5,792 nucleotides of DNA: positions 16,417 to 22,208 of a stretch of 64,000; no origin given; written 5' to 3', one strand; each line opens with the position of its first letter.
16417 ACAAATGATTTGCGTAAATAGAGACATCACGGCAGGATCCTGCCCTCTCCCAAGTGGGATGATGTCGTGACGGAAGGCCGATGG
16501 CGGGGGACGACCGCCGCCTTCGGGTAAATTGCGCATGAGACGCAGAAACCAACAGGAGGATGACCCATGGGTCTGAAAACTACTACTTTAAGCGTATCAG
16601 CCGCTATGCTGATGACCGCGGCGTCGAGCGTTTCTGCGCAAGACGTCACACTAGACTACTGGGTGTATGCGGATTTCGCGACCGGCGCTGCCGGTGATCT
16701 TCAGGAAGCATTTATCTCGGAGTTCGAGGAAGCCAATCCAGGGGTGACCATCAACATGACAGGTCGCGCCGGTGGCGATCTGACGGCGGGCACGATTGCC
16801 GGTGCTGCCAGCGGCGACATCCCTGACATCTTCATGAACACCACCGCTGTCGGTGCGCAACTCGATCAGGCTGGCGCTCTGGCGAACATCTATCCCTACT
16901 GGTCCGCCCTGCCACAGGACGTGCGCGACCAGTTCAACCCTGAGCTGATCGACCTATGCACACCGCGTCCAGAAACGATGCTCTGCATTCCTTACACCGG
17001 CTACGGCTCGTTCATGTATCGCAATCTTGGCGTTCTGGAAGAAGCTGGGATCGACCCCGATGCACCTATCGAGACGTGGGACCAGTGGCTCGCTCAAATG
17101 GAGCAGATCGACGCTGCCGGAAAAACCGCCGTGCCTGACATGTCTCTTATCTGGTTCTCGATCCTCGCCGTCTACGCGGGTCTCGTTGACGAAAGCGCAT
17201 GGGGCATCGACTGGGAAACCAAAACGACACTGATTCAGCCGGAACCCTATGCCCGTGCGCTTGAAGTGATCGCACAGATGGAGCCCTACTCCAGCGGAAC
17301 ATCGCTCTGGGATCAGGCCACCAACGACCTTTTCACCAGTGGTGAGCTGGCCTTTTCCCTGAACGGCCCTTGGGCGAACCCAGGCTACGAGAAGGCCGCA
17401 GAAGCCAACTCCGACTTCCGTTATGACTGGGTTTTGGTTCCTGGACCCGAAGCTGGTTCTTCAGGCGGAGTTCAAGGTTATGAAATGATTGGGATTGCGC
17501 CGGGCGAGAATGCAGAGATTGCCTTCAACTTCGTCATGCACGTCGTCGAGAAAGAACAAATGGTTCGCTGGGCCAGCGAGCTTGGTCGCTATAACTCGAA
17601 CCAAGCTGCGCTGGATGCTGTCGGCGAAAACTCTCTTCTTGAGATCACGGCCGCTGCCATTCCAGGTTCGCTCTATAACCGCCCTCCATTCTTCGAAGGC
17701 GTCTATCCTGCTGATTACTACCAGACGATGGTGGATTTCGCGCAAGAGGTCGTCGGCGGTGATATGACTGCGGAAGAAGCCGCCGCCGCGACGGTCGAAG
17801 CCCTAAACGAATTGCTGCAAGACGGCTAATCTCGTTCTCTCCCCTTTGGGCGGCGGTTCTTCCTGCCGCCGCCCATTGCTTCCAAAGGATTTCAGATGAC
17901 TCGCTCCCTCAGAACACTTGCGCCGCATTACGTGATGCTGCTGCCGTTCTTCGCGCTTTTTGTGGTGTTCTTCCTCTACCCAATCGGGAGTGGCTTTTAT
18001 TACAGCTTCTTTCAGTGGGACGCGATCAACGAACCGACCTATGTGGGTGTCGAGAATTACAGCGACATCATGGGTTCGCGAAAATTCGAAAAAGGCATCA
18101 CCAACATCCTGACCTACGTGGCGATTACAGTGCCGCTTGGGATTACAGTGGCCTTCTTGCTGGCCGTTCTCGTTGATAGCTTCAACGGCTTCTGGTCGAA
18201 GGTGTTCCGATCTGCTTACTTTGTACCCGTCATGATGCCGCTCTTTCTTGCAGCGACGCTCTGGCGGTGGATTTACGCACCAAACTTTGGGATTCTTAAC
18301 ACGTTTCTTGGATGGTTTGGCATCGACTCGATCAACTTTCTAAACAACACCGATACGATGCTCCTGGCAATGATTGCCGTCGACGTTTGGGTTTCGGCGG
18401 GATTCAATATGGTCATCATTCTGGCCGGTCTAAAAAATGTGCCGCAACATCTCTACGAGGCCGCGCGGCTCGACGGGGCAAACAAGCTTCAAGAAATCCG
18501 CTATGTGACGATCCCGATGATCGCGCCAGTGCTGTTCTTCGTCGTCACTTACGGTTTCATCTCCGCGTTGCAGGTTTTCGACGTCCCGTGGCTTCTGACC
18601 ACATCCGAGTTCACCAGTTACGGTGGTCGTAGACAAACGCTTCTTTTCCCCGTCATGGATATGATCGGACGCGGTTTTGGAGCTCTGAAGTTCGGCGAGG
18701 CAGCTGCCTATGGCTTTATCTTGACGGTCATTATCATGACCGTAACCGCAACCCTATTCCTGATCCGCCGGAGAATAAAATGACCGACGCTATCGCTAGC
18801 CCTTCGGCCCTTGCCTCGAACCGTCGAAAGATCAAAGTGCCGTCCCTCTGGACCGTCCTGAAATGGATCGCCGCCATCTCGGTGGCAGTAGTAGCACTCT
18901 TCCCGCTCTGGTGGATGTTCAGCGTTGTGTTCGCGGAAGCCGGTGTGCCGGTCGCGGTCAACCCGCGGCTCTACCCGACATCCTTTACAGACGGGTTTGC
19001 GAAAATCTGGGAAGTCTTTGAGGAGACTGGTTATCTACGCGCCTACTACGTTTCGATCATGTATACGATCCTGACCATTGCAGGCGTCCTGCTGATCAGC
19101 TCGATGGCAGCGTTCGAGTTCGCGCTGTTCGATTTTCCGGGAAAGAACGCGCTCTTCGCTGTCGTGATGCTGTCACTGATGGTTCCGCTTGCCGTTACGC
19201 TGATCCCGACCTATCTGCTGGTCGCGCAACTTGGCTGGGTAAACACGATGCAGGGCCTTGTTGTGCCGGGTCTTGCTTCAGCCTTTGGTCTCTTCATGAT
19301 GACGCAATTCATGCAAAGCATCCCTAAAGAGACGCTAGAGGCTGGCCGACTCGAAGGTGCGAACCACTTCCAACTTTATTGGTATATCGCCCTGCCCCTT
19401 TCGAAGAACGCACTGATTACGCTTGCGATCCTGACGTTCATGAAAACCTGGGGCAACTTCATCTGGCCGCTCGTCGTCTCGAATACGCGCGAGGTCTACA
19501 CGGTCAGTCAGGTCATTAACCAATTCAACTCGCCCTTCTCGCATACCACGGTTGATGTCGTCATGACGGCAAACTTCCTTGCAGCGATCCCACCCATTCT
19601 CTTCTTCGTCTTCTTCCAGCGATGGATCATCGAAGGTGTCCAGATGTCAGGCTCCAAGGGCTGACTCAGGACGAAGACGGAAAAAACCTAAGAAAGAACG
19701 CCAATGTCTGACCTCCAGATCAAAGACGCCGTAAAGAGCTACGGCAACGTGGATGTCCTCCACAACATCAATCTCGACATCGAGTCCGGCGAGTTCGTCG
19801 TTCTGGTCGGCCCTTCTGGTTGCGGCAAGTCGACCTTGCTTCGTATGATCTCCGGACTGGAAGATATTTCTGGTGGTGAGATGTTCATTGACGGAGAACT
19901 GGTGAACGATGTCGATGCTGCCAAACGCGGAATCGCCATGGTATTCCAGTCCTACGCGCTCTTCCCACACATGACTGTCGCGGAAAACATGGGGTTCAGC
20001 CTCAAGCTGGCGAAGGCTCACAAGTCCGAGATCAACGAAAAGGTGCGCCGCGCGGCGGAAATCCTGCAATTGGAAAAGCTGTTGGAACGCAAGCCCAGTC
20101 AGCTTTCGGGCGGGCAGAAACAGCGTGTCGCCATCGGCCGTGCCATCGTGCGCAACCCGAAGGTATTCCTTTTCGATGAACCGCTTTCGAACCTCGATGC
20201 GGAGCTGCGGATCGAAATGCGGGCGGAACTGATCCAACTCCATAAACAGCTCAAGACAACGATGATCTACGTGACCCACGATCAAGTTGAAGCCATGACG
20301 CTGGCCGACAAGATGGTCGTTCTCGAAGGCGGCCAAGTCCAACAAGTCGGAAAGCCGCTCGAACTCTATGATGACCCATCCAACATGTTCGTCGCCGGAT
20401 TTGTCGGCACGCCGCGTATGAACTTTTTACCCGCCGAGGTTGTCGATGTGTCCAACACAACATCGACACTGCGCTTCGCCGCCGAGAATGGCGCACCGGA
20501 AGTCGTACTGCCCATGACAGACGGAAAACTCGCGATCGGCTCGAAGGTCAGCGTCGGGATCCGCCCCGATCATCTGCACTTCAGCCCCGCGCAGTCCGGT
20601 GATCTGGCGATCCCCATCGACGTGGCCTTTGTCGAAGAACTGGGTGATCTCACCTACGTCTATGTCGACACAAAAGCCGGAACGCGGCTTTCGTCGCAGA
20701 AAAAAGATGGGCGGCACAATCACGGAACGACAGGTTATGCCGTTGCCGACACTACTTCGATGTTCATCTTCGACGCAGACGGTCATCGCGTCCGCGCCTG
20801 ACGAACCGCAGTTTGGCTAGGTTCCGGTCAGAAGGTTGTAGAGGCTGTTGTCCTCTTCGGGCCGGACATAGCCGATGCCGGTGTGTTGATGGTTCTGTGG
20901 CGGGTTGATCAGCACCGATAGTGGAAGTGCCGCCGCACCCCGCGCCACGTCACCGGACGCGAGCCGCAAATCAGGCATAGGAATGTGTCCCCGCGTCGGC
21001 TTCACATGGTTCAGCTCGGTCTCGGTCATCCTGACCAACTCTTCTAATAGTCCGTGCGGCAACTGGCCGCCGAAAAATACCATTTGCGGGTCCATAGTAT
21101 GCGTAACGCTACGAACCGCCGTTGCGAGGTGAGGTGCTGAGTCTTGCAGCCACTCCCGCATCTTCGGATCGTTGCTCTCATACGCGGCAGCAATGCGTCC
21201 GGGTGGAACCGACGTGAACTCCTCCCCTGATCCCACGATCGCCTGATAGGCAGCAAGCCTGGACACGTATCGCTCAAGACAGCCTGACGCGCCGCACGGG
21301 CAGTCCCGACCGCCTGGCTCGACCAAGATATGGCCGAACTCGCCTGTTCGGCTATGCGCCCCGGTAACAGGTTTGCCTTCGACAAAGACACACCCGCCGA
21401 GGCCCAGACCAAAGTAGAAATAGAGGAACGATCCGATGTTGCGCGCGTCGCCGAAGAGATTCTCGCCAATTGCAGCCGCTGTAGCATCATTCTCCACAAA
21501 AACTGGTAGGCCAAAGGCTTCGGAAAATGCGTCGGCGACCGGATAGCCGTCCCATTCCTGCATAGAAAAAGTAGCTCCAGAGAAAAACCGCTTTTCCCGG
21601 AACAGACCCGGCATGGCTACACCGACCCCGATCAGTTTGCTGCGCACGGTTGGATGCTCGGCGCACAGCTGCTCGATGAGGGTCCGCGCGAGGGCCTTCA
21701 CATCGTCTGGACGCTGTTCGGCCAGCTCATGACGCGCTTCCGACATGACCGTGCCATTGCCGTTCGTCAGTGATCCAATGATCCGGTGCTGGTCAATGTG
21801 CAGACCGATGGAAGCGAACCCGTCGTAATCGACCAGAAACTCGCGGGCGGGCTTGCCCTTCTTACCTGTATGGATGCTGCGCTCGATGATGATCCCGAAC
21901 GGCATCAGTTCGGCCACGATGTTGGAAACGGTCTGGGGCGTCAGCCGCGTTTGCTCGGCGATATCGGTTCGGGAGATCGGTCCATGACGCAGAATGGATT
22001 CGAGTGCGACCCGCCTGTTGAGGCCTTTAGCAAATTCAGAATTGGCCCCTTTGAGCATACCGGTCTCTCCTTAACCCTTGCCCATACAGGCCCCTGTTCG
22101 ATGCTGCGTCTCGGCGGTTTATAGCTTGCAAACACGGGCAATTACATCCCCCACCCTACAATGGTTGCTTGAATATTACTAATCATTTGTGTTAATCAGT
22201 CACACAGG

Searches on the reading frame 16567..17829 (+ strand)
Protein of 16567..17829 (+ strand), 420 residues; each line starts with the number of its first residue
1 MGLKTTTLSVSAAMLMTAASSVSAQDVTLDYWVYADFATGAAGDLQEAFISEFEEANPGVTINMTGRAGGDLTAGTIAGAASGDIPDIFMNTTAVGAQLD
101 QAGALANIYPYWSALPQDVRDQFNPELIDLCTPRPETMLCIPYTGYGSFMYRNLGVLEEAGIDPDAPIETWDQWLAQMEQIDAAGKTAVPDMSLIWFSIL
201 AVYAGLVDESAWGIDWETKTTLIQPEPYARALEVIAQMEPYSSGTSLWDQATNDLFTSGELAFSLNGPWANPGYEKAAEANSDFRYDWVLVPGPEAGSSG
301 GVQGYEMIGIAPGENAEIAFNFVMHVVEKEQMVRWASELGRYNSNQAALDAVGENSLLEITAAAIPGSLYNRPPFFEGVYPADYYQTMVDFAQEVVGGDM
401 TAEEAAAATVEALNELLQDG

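Call 86: search_protein_families(library=pfam, proteins=[window:16567-17829:+], max_evalue=0.00001)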
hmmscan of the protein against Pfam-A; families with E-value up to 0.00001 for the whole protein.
window:16567-17829:+ (420 aa): 2 families
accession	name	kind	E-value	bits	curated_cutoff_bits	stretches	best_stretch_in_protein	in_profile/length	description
PF13416.11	SBP_bac_8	-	1.1e-26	94.7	27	1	49-350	2-267/279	Bacterial extracellular solute-binding protein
PF01547.30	SBP_bac_1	-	5.3e-22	79.6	26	1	45-331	10-305/307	Bacterial extracellular solute-binding protein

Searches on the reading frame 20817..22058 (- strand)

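Call 86: search_protein_families(library=pfam, proteins=[window:20817-22058:-], max_evalue=0.00001)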
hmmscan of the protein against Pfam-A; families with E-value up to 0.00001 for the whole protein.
window:20817-22058:- (413 aa): 1 family
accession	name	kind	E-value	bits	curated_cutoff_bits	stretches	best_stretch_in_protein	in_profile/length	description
PF00480.26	ROK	-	4.3e-44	151.6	22.9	1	84-378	2-290/294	ROK family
